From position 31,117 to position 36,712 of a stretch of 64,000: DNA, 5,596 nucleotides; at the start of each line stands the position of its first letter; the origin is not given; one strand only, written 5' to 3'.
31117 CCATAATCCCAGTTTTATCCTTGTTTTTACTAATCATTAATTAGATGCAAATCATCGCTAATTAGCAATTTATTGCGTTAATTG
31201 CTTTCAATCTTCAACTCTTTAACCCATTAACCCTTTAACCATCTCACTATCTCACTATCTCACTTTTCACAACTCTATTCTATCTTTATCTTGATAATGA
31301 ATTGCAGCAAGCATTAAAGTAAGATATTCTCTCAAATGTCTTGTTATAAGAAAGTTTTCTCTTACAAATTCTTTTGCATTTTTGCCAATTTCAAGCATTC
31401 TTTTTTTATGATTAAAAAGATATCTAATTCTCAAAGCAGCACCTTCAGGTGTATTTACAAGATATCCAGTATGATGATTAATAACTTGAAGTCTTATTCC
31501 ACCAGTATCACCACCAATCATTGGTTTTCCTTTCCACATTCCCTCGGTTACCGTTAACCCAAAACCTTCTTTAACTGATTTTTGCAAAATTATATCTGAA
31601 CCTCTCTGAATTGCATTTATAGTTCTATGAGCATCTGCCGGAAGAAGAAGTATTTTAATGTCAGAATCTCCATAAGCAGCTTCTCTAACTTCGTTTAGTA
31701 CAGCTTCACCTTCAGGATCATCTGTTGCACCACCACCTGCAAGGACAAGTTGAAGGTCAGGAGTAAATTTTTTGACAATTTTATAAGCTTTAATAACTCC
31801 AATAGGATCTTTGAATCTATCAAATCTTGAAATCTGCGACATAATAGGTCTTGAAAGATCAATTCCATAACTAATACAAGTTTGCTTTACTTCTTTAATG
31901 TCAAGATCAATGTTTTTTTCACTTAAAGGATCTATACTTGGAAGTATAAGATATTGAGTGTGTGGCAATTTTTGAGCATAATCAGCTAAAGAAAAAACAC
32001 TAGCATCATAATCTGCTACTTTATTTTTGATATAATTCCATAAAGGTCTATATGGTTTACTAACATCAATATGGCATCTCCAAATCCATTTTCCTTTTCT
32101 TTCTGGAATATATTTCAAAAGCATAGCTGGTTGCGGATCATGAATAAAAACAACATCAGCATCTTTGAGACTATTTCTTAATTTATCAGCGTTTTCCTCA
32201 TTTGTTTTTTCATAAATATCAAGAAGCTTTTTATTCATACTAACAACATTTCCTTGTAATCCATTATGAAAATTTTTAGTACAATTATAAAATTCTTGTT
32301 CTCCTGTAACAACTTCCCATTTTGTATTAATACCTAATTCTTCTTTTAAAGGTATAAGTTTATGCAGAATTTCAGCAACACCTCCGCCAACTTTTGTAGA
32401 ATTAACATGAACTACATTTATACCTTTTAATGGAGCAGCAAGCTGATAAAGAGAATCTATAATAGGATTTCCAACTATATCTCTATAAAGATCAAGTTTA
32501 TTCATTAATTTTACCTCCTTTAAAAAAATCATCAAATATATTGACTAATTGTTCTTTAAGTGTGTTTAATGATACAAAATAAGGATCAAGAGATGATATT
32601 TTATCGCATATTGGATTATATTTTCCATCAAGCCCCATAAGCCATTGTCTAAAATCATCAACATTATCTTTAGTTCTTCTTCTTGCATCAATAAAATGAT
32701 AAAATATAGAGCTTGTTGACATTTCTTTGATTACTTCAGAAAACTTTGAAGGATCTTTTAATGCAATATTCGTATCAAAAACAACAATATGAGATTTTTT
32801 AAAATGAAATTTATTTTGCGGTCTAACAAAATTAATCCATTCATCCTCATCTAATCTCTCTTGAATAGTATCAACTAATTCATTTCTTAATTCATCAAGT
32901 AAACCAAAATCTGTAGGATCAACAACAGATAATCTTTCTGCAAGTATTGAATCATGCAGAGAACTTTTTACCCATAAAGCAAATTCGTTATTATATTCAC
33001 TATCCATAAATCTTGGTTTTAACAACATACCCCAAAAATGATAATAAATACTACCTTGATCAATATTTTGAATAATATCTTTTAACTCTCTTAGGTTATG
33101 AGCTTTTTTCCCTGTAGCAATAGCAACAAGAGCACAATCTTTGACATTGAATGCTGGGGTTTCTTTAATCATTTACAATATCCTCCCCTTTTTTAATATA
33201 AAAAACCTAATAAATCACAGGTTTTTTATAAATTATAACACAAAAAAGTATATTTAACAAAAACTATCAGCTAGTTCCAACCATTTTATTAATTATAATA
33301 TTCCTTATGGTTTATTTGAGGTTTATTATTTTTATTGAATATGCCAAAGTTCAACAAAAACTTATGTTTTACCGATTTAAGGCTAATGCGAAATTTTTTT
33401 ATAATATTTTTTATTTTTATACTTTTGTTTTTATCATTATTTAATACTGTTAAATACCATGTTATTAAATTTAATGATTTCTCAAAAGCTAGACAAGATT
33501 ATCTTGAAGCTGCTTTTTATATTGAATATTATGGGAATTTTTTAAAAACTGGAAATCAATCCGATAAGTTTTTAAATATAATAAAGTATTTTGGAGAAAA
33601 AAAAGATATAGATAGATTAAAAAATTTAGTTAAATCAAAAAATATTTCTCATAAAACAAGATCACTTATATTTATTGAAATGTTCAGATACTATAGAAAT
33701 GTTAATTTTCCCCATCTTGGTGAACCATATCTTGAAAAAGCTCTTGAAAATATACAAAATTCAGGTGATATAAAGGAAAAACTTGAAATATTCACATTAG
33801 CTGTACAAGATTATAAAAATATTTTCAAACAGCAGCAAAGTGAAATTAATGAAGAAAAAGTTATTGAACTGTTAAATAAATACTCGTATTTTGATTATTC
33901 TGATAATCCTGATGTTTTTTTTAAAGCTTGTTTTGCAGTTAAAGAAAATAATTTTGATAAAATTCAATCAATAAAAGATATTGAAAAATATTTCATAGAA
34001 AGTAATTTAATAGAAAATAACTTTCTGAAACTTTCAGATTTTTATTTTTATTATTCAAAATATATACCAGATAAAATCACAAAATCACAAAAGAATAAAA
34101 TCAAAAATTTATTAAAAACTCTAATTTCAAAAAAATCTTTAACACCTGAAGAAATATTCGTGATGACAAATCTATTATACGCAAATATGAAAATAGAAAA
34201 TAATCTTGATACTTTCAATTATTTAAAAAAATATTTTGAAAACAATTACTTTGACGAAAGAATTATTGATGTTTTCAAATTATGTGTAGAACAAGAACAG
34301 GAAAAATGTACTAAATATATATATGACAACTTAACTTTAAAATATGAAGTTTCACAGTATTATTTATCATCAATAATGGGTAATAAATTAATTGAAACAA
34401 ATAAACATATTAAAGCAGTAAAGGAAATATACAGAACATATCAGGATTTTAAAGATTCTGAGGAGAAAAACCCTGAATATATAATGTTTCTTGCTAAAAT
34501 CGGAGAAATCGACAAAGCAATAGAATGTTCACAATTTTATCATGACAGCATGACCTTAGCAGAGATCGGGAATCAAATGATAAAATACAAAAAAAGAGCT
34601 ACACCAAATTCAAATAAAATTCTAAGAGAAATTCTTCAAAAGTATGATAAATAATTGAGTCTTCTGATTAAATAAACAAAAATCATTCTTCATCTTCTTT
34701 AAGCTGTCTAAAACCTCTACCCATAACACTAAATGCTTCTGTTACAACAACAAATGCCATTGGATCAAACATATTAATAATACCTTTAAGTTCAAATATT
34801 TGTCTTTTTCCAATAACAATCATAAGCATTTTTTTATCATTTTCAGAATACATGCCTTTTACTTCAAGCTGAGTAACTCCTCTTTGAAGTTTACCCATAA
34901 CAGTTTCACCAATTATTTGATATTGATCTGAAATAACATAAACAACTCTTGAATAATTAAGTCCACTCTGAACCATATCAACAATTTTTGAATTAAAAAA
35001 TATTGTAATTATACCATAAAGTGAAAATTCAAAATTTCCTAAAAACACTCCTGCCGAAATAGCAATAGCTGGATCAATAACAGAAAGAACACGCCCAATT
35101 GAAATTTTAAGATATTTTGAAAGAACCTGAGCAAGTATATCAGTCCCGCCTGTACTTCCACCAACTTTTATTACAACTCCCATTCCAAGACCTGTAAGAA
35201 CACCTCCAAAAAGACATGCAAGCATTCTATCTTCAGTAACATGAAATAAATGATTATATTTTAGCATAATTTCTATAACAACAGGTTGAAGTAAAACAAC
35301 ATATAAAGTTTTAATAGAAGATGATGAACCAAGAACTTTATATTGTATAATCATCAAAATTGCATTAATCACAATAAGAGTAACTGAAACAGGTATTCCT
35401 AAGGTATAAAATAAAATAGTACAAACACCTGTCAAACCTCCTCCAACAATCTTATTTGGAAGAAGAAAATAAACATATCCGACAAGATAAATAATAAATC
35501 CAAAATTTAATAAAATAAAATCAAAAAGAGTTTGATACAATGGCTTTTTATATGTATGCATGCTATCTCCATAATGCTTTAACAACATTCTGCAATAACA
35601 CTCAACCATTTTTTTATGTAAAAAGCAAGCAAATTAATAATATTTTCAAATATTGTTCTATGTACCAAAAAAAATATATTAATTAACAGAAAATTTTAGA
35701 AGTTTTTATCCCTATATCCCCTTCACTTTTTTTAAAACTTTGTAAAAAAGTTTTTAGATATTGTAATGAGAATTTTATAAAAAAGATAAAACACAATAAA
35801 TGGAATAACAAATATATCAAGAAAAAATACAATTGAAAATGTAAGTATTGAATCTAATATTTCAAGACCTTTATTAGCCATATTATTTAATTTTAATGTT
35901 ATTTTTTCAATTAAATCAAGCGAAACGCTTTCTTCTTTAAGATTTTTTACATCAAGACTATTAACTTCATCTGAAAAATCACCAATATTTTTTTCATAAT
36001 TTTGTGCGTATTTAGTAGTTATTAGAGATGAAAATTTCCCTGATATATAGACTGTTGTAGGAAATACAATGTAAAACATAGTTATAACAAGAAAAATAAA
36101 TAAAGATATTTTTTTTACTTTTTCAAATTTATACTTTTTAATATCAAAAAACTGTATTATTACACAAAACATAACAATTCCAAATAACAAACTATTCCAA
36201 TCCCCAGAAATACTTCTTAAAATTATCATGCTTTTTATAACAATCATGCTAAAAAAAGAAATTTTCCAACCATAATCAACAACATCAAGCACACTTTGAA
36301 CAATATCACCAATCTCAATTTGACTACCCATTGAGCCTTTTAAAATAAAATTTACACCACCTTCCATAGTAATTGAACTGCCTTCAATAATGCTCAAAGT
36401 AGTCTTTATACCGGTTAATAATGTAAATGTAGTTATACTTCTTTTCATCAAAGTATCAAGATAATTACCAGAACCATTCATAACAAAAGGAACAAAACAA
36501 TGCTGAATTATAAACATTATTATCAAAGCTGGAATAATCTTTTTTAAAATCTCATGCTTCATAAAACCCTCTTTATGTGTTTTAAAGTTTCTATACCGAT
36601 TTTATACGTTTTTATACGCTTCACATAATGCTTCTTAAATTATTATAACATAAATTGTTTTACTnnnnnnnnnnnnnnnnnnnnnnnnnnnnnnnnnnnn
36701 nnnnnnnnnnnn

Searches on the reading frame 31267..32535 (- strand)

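Call 9: search_protein_families(library=pfam, proteins=[window:31267-32535:-], max_evalue=0.001)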
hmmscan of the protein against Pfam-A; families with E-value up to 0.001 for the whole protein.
window:31267-32535:- (422 aa): 4 families
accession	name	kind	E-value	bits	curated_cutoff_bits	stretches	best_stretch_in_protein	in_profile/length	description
PF21269.3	TreT_GT1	-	3.9e-57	192.4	27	1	43-188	1-144/144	Trehalose synthase, N-terminal domain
PF00534.26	Glycos_transf_1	-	1.9e-20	73.6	26.4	1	224-389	10-171/172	Glycosyl transferases group 1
PF13692.12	Glyco_trans_1_4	-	8e-10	39.6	27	1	242-374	15-140/142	Glycosyl transferases group 1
PF20706.3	GT4-conflict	-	0.00062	19.3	26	0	250-347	220-316/385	Family 4 Glycosyltransferase in conflict systems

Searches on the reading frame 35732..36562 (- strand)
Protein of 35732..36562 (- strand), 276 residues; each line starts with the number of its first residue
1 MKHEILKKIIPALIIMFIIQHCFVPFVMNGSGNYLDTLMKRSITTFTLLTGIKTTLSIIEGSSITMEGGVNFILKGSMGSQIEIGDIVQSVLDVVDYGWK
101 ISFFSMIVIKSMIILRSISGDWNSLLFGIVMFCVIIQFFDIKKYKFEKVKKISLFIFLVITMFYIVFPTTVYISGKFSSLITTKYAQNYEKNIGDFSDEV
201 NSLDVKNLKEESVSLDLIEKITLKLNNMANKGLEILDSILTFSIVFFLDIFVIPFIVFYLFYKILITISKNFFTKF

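Call 9: search_protein_families(library=pfam, proteins=[window:35732-36562:-], max_evalue=0.001)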
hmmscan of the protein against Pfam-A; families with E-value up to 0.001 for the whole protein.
window:35732-36562:- (276 aa): 0 families

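Call 57: search_protein_families(library=padloc, proteins=[window:35732-36562:-], max_evalue=0.001)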
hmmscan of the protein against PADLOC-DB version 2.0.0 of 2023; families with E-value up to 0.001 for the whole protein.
window:35732-36562:- (276 aa): 0 families

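Call 76: find_encoding_contigs(protein=window:35732-36562:-, flank=10000, max_places=10)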
Protein window:35732-36562:- (276 aa): 4 contigs read that carry it; 4 places shown.
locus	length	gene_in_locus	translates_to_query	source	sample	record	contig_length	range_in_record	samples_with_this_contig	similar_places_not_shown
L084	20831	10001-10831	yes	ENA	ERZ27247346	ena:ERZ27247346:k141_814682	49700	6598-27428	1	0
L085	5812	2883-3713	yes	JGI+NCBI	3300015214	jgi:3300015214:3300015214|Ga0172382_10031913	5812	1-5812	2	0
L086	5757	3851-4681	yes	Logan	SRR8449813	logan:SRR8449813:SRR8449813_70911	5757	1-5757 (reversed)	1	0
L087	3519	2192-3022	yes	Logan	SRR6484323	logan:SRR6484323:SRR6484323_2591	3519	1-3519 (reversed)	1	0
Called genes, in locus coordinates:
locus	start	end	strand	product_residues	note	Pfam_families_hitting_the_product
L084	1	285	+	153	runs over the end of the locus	PF00111:Fer2 (weak), PF01799:Fer2_2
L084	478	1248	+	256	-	PF02625:XdhC_CoxI, PF13478:XdhC_C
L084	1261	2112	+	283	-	PF00941:FAD_binding_5, PF03450:CO_deh_flav_C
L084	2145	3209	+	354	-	PF09983:JetD_C (faint)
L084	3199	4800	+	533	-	-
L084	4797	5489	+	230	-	PF19539:DUF6063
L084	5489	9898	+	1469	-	-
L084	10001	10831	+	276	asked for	-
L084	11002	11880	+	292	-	PF02588:YitT_membrane, PF10035:DUF2179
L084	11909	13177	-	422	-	-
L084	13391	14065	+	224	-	PF19027:DUF5752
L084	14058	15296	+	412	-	PF21269:TreT_GT1, PF00534:Glycos_transf_1, PF13692:Glyco_trans_1_4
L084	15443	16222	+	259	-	PF08282:Hydrolase_3 (faint), PF02358:Trehalose_PPase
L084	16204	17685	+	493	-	PF00982:Glyco_transf_20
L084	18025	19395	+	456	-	PF00070:Pyr_redox (faint), PF01134:GIDA (faint), PF01266:DAO (faint), PF03486:HI0933_like (faint), PF07992:Pyr_redox_2 (faint), PF13738:Pyr_redox_3 (faint), PF21688:FAD-depend_C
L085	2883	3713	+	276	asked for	-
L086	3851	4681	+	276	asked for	-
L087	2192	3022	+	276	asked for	-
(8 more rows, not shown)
